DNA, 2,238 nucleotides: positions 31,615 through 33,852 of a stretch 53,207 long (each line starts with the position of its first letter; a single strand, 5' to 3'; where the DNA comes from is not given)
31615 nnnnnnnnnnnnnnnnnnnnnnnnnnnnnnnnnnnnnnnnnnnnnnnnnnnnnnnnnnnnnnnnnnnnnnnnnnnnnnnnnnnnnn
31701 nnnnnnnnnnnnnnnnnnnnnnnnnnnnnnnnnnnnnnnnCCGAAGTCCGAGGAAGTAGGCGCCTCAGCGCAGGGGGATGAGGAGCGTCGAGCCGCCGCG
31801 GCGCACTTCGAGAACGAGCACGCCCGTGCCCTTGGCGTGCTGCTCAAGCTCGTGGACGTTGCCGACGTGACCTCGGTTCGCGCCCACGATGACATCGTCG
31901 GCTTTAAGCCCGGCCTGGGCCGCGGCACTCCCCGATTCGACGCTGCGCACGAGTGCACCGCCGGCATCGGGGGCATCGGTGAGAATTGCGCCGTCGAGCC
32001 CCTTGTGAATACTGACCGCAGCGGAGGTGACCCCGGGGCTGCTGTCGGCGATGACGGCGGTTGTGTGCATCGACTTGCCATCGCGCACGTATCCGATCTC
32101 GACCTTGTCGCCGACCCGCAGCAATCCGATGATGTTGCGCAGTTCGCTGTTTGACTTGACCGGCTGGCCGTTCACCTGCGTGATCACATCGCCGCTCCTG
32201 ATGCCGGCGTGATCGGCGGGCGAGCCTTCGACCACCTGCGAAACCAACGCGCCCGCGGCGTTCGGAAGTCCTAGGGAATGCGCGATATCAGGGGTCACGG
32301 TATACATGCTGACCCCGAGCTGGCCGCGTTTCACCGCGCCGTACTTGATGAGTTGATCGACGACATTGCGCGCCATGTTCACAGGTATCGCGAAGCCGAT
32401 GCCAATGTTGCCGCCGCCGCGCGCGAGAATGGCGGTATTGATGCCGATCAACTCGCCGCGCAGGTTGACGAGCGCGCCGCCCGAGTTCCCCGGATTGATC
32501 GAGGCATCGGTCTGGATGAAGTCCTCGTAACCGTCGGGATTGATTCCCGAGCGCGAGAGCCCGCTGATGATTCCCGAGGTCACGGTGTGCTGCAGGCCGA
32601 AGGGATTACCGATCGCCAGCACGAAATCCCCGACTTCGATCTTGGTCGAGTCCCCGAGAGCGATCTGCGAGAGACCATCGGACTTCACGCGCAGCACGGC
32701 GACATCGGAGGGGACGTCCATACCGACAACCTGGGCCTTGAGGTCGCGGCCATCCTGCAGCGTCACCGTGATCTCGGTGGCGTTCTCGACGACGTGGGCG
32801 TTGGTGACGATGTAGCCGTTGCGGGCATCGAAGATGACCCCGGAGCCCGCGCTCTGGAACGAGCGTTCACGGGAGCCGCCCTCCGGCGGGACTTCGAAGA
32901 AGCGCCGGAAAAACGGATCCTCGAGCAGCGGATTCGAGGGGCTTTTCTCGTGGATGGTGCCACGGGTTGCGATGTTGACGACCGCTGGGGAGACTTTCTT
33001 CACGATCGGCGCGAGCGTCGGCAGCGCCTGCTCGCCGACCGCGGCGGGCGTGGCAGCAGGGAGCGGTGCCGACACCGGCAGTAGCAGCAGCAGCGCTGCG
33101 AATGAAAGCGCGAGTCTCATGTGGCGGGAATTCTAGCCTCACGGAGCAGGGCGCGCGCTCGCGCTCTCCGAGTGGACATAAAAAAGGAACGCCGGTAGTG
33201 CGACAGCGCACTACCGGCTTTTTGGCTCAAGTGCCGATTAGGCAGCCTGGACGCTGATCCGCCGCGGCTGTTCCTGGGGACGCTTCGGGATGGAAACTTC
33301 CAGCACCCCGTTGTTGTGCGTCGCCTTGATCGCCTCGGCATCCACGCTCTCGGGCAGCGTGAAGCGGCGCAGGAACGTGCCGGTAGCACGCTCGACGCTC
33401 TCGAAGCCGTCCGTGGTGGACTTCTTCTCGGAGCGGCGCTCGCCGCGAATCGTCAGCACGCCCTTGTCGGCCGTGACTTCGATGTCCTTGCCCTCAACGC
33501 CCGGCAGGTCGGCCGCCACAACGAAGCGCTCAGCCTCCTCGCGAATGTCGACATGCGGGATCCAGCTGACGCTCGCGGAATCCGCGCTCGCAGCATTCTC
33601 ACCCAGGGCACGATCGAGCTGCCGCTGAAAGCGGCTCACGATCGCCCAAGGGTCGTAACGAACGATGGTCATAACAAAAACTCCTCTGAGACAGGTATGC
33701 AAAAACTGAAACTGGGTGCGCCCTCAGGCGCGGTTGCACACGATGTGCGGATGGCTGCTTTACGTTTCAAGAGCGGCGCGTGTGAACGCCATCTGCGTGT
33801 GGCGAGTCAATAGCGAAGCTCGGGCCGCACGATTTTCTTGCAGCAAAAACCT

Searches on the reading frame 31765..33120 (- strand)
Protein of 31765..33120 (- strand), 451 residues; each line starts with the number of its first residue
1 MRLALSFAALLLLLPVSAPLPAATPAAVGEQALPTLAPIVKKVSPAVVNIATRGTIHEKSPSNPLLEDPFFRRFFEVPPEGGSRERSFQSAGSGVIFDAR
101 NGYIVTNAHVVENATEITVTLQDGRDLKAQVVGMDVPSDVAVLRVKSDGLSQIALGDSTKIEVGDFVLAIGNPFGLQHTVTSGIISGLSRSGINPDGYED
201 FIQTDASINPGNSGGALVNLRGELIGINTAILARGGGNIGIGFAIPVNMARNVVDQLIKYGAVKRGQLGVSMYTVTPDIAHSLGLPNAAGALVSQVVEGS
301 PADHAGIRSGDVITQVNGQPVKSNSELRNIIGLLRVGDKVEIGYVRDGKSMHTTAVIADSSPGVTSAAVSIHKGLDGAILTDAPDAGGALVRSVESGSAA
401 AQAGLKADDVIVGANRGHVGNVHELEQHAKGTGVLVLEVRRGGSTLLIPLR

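Call 7: search_protein_families(library=pfam, proteins=[window:31765-33120:-])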
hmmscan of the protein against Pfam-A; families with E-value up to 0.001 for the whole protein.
window:31765-33120:- (451 aa): 5 families
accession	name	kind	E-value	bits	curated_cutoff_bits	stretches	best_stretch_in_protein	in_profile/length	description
PF13365.12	Trypsin_2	-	4.4e-35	122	27.6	1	92-227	1-144/144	Trypsin-like peptidase domain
PF13180.12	PDZ_2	-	2.3e-23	82.7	27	2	266-351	1-74/80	PDZ domain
PF00089.32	Trypsin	-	8.7e-21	75.2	20.6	1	93-253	28-219/220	Trypsin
PF17820.7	PDZ_6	-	5.9e-20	71.2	27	2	293-340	2-48/54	PDZ domain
PF00595.29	PDZ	-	4.7e-18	65.8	23.2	2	264-341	8-77/81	PDZ domain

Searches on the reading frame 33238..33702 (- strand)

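Call 7: search_protein_families(library=pfam, proteins=[window:33238-33702:-])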
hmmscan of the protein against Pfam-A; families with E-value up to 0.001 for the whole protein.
window:33238-33702:- (154 aa): 2 families
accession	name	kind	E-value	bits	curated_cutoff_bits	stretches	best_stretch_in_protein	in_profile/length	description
PF00011.27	HSP20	-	5.1e-25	88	20.8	1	52-152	1-102/102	Hsp20/alpha crystallin family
PF17886.7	ArsA_HSP20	-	1.2e-06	28.4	22.5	1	59-137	3-62/63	HSP20-like domain found in ArsA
